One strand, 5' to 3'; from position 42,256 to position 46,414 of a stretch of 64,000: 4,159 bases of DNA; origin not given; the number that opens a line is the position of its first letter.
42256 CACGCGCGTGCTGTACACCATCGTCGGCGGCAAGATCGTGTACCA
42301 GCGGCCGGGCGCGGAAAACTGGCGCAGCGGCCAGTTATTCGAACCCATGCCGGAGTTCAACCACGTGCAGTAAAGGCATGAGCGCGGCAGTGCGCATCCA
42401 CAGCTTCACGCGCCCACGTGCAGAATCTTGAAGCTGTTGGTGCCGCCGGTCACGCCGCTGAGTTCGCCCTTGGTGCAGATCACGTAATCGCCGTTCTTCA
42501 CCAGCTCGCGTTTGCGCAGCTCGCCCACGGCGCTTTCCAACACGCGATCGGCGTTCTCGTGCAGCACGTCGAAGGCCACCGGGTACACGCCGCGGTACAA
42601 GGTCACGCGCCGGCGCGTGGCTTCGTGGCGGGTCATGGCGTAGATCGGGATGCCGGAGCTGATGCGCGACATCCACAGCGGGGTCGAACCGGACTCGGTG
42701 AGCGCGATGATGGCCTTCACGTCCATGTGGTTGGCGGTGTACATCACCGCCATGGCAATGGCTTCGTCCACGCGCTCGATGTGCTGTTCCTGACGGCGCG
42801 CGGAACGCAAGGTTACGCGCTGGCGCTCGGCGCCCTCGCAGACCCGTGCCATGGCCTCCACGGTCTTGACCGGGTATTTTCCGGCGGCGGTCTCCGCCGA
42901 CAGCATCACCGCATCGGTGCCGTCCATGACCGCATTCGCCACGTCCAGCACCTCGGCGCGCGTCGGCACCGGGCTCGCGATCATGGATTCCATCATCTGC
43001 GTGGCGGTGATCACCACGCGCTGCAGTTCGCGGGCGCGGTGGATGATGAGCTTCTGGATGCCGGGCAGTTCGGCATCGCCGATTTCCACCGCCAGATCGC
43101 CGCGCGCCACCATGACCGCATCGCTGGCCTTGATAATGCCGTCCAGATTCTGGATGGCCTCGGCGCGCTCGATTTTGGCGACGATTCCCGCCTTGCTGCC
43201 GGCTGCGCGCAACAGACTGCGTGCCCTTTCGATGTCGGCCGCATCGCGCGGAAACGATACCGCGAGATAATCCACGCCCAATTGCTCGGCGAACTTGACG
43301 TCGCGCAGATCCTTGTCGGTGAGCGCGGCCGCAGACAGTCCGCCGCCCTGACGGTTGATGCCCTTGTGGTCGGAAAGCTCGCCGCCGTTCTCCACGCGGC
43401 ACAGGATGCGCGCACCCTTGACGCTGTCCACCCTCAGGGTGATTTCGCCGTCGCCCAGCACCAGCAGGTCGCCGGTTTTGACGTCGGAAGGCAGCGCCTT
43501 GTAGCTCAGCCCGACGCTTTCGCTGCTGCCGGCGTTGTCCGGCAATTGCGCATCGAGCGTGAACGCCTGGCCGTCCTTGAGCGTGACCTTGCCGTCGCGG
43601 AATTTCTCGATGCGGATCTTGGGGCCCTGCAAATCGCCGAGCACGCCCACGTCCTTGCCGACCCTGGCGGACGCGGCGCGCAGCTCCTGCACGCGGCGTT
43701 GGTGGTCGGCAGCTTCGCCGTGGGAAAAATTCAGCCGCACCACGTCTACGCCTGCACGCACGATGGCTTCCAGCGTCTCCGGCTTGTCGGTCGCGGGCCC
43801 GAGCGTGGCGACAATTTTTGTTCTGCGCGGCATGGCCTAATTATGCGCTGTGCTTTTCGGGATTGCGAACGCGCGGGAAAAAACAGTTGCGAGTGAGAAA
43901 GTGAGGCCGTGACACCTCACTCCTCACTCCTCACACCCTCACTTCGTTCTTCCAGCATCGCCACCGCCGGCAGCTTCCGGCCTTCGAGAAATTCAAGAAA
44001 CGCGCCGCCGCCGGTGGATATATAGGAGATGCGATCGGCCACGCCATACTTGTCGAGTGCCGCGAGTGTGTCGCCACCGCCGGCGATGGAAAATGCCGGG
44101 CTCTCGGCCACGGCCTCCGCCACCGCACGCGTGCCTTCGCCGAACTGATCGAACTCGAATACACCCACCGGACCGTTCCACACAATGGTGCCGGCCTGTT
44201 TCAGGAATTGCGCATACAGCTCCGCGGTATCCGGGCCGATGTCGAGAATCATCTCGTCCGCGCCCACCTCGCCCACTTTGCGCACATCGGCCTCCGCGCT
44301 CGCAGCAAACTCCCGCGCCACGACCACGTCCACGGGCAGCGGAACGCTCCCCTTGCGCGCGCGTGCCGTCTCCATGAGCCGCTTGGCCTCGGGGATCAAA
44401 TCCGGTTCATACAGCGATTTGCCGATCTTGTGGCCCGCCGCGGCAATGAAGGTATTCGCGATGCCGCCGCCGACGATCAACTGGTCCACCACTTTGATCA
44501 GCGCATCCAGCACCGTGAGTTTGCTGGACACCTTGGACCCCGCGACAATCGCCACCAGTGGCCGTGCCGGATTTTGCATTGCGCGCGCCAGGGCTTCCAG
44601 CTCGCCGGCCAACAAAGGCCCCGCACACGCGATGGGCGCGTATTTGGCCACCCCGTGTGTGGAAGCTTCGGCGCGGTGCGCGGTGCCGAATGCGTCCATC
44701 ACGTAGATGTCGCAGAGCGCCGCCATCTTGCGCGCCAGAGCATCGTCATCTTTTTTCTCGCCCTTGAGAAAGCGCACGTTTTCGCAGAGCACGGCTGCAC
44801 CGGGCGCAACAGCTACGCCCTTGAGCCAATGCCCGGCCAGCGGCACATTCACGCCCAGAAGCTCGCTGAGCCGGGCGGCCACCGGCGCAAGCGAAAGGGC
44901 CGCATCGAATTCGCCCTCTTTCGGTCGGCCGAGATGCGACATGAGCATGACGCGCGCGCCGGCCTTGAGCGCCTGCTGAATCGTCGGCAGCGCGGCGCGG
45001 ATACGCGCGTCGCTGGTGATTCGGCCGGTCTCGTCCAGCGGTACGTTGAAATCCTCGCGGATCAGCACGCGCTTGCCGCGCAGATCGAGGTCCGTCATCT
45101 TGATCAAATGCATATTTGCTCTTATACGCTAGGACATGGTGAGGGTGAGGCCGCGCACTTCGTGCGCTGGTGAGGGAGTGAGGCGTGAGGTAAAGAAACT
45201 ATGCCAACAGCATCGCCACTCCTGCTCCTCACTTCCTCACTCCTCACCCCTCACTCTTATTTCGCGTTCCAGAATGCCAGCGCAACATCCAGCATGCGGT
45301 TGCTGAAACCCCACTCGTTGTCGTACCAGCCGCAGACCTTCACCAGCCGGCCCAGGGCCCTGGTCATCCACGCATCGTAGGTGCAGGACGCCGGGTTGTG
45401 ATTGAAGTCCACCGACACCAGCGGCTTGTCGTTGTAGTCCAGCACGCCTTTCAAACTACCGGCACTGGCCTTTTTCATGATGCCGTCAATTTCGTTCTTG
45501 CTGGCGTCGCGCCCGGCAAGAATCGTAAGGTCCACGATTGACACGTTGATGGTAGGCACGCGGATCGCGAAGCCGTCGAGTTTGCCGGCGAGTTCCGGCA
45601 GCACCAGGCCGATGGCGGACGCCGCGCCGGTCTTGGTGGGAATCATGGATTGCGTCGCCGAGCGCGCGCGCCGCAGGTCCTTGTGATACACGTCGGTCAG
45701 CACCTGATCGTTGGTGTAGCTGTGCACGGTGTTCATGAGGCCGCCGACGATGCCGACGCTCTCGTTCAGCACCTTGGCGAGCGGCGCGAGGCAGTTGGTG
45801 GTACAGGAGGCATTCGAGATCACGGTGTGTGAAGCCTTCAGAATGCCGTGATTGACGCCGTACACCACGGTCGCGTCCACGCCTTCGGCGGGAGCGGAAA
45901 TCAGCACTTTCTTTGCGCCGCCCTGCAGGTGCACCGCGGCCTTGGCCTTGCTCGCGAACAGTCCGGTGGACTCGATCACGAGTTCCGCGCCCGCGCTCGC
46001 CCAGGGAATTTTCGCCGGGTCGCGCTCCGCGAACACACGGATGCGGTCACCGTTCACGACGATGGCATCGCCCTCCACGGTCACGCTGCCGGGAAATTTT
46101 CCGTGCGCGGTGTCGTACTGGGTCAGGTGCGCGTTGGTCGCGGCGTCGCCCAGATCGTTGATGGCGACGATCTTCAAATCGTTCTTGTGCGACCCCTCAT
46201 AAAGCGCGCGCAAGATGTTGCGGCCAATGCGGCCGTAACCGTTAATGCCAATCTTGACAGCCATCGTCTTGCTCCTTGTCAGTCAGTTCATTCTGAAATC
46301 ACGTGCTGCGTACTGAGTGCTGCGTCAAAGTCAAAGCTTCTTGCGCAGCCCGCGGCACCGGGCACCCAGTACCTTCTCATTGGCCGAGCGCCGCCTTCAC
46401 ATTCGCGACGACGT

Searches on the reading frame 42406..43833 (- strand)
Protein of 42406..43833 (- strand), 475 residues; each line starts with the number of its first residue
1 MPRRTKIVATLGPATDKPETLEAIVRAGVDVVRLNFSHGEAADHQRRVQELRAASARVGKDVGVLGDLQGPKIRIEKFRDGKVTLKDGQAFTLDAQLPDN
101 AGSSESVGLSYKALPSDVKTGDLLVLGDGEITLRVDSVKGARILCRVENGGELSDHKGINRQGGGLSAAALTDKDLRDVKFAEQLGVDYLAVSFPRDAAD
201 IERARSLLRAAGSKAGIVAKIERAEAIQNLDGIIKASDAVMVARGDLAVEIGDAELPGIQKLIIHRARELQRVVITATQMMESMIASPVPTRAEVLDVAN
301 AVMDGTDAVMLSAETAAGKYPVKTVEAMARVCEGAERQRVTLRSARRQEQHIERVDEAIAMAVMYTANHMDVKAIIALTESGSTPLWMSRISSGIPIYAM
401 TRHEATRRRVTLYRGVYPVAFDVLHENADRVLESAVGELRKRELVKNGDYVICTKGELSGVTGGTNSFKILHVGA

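Call 38: search_protein_families(library=pfam, proteins=[window:42406-43833:-], max_evalue=0.00001)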
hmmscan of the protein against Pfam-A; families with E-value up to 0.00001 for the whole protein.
window:42406-43833:- (475 aa): 2 families
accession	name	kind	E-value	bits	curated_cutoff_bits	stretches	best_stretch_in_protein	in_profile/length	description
PF00224.27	PK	-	4.4e-116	388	30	1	3-325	2-328/328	Pyruvate kinase, barrel domain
PF02887.21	PK_C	-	2.1e-36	124.9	28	1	357-471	1-114/114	Pyruvate kinase, alpha/beta domain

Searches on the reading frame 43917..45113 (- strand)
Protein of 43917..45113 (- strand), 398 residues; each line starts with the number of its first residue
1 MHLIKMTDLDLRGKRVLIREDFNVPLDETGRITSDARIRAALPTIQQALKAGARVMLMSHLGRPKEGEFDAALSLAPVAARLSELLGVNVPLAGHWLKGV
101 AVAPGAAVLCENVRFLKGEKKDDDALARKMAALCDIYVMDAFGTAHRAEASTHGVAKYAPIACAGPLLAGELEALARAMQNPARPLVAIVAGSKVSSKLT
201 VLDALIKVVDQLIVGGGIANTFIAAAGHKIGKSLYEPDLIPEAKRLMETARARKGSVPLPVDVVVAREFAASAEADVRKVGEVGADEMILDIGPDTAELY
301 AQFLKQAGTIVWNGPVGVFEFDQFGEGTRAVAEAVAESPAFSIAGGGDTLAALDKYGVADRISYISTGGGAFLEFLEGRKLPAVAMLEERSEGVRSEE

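Call 38: search_protein_families(library=pfam, proteins=[window:43917-45113:-], max_evalue=0.00001)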
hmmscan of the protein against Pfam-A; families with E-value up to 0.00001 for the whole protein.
window:43917-45113:- (398 aa): 1 family
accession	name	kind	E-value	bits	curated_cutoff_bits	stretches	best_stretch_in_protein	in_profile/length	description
PF00162.24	PGK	-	9.6e-148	492.6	27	1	6-379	1-379/379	Phosphoglycerate kinase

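Call 64: list_cluster_members(proteins=[window:43917-45113:-, window:36053-40189:-, window:35397-35924:-])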
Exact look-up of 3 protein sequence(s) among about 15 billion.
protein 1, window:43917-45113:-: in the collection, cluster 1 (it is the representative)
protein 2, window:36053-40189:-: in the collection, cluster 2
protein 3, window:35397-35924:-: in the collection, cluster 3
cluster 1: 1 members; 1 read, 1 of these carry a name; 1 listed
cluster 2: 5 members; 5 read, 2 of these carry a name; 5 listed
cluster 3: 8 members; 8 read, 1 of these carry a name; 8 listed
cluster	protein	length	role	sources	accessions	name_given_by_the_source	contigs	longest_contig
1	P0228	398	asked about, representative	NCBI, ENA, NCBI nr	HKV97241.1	MAG TPA: phosphoglycerate kinase [Gammaproteobacteria bacterium] | phosphoglycerate kinase [Gammaproteobacteria bacterium]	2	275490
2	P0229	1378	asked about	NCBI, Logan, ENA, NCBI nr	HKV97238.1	MAG TPA: S8 family serine peptidase [Gammaproteobacteria bacterium] | S8 family serine peptidase [Gammaproteobacteria bacterium]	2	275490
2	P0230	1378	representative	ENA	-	-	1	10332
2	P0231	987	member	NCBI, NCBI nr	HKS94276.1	MAG TPA: S8 family serine peptidase, partial [Gammaproteobacteria bacterium] | S8 family serine peptidase [Gammaproteobacteria bacterium]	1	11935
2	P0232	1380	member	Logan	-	-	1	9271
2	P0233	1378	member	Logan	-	-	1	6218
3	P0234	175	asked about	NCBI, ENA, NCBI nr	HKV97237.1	MAG TPA: protease inhibitor I9 family protein [Gammaproteobacteria bacterium] | protease inhibitor I9 family protein [Gammaproteobacteria bacterium]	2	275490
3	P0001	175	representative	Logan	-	-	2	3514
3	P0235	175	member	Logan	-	-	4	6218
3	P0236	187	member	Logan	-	-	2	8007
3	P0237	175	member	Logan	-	-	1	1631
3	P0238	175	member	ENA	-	-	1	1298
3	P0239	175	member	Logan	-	-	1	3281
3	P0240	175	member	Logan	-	-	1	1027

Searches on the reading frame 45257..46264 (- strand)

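Call 38: search_protein_families(library=pfam, proteins=[window:45257-46264:-], max_evalue=0.00001)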
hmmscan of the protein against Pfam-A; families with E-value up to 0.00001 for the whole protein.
window:45257-46264:- (335 aa): 2 families
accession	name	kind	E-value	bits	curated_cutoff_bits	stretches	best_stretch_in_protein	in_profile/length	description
PF02800.25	Gp_dh_C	-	8.6e-58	194.8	24.4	1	159-314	1-158/158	Glyceraldehyde 3-phosphate dehydrogenase, C-terminal domain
PF00044.30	Gp_dh_N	-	2.3e-38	130.9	31.7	1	3-105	1-100/101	Glyceraldehyde 3-phosphate dehydrogenase, NAD binding domain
